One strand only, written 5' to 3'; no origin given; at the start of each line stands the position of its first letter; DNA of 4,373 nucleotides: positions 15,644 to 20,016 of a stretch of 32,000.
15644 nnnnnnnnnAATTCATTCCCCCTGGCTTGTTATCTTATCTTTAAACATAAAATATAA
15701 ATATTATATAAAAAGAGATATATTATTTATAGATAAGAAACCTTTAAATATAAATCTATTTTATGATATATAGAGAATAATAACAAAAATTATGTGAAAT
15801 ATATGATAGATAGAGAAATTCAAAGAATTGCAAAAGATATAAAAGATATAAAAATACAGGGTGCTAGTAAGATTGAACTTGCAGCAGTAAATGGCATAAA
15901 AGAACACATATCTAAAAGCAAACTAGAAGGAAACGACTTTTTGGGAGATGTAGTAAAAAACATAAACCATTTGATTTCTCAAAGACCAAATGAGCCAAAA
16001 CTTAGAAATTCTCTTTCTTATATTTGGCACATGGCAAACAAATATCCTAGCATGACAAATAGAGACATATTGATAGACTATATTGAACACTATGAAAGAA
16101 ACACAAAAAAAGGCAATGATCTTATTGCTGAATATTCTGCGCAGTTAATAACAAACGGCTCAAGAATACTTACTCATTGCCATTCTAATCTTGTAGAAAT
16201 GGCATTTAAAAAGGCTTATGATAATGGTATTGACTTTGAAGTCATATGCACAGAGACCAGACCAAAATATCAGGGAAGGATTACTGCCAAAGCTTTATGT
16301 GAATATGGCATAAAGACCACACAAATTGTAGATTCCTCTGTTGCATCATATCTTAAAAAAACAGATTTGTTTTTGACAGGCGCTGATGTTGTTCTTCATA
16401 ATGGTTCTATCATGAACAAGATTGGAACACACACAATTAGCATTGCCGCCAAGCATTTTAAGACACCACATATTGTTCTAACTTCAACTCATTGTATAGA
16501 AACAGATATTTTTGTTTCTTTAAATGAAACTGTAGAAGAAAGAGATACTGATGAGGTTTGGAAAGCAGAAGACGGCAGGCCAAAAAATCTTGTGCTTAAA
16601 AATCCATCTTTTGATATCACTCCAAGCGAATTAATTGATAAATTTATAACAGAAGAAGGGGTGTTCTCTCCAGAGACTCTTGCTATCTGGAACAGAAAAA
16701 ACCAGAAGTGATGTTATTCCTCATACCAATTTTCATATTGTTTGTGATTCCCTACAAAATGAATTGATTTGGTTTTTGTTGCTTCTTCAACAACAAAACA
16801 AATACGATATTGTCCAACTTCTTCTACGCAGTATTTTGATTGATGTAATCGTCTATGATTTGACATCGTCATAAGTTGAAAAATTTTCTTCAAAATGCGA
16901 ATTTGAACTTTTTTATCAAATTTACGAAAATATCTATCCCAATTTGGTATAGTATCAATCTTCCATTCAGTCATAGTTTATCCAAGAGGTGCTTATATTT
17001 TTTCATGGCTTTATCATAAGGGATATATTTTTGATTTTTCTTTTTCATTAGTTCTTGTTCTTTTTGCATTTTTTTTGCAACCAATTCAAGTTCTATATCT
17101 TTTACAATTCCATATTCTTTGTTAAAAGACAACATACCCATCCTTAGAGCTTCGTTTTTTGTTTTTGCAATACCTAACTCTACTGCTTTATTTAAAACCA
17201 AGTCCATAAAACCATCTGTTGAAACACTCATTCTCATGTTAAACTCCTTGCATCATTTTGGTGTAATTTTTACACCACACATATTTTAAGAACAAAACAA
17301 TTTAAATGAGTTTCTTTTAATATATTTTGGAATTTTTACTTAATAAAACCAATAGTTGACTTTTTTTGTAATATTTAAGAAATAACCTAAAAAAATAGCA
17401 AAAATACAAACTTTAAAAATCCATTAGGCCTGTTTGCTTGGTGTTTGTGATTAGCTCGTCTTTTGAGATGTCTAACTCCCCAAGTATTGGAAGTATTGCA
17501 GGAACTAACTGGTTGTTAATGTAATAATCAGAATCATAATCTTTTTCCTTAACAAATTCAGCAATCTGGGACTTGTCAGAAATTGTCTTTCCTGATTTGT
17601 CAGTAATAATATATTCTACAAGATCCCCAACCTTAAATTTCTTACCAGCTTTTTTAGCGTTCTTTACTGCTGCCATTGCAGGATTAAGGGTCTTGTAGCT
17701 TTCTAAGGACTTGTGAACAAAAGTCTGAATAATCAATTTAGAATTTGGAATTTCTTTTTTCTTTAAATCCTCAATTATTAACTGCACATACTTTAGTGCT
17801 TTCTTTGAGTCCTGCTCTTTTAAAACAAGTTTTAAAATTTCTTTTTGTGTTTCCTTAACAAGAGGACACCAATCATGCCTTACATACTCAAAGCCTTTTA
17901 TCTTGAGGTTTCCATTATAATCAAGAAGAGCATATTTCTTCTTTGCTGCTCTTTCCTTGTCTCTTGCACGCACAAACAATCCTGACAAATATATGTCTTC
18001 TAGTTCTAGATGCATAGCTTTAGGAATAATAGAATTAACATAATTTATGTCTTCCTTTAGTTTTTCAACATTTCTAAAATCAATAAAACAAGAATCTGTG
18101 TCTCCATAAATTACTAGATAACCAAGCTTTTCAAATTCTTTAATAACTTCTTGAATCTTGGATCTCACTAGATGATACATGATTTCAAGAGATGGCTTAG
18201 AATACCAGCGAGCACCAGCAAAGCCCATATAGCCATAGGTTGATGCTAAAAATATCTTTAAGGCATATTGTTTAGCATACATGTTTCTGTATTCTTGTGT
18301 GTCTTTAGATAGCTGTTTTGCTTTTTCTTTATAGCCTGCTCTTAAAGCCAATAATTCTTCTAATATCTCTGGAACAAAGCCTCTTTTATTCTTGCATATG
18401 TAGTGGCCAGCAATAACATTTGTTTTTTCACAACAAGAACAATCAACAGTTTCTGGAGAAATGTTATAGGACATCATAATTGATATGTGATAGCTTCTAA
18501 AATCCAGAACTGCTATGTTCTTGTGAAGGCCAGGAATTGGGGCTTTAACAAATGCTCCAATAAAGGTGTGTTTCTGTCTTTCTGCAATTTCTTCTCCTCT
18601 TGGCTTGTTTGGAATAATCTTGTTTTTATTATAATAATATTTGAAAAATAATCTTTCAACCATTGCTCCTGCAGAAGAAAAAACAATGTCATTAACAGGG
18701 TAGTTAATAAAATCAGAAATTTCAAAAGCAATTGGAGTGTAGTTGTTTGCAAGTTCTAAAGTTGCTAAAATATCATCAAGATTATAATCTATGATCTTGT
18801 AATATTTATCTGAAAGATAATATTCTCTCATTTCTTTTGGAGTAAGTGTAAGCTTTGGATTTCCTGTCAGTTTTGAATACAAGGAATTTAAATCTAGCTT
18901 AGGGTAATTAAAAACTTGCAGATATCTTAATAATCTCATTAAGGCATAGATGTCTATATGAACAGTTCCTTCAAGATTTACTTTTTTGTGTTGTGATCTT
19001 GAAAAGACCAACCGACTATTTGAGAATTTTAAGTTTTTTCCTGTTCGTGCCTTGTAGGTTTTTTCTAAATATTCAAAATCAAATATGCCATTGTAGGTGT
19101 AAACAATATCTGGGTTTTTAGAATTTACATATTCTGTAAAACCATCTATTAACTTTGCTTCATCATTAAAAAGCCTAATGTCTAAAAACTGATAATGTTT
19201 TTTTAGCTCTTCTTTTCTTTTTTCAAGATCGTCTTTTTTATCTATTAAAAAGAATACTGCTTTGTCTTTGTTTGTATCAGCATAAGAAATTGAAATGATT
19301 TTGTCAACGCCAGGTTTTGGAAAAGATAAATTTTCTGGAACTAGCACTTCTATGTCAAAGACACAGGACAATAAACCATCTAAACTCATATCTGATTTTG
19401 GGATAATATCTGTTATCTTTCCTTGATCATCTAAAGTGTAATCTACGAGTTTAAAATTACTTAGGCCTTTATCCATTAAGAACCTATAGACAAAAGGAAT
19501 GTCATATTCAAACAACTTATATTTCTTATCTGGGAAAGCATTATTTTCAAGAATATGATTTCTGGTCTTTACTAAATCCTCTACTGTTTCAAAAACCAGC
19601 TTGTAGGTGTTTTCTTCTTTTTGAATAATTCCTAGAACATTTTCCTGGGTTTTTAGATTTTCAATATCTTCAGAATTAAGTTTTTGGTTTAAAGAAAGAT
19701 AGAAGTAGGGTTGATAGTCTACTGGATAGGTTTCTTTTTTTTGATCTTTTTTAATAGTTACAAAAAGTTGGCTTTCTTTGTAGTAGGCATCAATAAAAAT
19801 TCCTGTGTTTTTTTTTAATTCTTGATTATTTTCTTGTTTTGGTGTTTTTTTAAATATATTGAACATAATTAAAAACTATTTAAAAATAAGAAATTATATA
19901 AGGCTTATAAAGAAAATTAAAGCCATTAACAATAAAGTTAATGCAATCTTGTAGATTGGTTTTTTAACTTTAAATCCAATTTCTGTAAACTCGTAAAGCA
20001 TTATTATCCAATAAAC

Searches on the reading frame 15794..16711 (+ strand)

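Call 85: search_protein_families(library=pfam, proteins=[window:15794-16711:+], max_evalue=0.001)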
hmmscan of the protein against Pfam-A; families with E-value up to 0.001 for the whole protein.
window:15794-16711:+ (305 aa): 1 family
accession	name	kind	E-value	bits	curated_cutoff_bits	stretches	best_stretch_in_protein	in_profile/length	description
PF01008.23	IF-2B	-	3.9e-65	220.3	22.4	1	20-293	1-280/280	Initiation factor 2 subunit family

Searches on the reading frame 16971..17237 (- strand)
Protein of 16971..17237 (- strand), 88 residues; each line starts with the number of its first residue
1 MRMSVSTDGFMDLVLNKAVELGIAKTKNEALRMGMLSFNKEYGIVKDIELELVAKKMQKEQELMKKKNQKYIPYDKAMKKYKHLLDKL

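Call 85: search_protein_families(library=pfam, proteins=[window:16971-17237:-], max_evalue=0.001)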
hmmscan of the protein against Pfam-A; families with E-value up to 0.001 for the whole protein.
window:16971-17237:- (88 aa): 0 families

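Call 94: search_protein_families(library=pfam, proteins=[window:16971-17237:-], max_evalue=0.5)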
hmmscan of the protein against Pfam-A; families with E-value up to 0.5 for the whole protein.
window:16971-17237:- (88 aa): 1 family
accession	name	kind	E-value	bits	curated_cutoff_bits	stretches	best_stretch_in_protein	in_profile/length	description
PF00809.28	Pterin_bind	-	0.16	12.1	25.5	1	3-82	74-150/244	Pterin binding enzyme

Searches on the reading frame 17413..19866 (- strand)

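Call 85: search_protein_families(library=pfam, proteins=[window:17413-19866:-], max_evalue=0.001)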
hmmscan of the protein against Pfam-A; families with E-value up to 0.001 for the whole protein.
window:17413-19866:- (817 aa): 2 families
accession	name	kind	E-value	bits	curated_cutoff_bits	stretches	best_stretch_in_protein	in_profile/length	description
PF00136.26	DNA_pol_B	-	1.2e-52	179.7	23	1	394-795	6-450/453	DNA polymerase family B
PF03104.25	DNA_pol_B_exo1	-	1.1e-24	87.7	23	1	116-321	1-237/242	DNA polymerase family B, exonuclease domain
